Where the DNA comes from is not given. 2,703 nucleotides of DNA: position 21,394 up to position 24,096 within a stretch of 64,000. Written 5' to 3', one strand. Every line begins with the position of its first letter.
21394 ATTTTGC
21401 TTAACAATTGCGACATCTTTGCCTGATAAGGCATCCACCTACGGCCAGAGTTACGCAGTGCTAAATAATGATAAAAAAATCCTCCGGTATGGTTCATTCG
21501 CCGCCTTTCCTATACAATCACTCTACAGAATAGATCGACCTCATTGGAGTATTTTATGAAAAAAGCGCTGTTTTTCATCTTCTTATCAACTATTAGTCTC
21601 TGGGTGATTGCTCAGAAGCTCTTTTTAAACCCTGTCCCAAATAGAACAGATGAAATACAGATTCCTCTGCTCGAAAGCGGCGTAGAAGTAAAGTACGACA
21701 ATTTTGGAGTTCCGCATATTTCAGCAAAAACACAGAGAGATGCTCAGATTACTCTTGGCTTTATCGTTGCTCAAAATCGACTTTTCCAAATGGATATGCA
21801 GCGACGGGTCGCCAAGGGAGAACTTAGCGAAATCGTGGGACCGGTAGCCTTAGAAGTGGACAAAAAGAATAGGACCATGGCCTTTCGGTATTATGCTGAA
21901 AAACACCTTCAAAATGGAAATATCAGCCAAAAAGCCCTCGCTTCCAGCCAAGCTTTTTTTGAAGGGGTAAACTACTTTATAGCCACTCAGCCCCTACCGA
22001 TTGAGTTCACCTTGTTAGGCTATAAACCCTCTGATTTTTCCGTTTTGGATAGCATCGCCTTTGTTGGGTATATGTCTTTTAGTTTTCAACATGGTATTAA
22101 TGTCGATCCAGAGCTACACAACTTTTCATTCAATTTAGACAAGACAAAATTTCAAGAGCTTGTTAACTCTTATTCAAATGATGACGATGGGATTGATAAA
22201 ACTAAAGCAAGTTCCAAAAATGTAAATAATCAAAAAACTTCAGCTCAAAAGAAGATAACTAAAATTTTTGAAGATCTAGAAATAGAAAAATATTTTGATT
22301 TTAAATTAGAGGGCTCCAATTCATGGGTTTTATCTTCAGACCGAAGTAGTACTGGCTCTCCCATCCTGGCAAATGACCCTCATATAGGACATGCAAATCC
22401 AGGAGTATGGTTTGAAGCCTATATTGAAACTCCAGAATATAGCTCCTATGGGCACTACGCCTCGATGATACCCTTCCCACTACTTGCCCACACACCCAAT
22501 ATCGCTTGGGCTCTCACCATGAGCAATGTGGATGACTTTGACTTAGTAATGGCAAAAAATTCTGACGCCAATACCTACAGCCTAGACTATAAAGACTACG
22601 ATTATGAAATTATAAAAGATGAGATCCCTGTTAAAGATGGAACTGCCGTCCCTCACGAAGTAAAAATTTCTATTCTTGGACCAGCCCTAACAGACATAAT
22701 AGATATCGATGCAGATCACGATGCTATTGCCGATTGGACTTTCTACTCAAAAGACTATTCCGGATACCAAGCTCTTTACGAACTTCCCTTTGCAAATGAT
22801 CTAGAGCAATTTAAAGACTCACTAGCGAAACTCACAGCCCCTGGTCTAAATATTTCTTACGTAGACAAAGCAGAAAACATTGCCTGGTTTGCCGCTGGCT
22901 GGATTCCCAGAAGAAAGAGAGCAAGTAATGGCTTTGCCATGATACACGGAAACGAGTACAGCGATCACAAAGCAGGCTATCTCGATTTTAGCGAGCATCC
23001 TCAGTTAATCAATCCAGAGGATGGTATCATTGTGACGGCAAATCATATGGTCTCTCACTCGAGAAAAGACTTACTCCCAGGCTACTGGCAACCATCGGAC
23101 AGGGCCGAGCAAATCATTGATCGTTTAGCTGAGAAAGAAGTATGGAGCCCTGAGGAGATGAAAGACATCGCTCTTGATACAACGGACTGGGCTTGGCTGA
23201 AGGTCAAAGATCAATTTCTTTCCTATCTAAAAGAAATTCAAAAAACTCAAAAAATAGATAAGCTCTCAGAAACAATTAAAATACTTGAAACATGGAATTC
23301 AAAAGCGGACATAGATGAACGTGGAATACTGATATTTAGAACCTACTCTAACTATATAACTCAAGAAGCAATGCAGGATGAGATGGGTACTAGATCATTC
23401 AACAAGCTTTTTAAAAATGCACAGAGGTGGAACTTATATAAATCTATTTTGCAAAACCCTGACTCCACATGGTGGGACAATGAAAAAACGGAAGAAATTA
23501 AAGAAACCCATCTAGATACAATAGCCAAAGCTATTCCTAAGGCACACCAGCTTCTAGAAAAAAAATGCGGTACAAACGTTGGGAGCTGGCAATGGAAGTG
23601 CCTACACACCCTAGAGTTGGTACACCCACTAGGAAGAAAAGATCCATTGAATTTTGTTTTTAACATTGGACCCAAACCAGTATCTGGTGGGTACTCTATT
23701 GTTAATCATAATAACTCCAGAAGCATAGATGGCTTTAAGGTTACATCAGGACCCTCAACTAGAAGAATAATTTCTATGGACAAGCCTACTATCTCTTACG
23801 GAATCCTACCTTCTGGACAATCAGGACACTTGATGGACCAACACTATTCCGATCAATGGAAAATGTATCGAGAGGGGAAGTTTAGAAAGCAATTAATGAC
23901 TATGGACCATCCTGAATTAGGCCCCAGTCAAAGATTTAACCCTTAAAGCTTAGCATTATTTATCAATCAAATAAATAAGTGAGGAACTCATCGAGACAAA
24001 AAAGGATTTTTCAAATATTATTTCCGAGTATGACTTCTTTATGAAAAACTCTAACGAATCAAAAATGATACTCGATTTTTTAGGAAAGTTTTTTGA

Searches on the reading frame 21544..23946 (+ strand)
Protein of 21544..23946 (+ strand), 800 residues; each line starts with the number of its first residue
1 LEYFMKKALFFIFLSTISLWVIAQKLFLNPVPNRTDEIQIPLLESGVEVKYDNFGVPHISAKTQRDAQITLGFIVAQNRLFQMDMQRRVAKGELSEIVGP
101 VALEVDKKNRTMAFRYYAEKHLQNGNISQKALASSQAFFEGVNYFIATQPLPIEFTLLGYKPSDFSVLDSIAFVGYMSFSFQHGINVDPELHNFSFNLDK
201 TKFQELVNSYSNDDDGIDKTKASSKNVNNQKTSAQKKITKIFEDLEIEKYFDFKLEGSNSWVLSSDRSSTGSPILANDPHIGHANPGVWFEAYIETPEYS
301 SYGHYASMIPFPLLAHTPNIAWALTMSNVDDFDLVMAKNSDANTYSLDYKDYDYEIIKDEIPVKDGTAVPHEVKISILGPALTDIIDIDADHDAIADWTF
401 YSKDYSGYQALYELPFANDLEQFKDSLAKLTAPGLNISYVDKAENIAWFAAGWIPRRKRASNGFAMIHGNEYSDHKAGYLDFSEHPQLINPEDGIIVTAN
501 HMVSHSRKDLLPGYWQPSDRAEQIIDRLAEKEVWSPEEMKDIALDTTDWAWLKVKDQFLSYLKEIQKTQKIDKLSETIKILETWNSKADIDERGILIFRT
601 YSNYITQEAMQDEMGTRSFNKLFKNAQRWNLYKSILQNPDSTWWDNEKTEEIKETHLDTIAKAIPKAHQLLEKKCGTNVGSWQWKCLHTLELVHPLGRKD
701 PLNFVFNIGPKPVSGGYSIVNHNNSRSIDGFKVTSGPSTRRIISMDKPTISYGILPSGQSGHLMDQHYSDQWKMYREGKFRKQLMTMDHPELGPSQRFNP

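Call 55: search_protein_families(library=pfam, proteins=[window:21544-23946:+], max_evalue=0.001)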
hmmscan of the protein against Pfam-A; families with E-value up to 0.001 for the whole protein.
window:21544-23946:+ (800 aa): 1 family
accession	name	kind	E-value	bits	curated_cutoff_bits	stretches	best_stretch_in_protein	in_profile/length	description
PF01804.23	Penicil_amidase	-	1e-174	583.7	21.3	1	47-786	2-669/675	Penicillin amidase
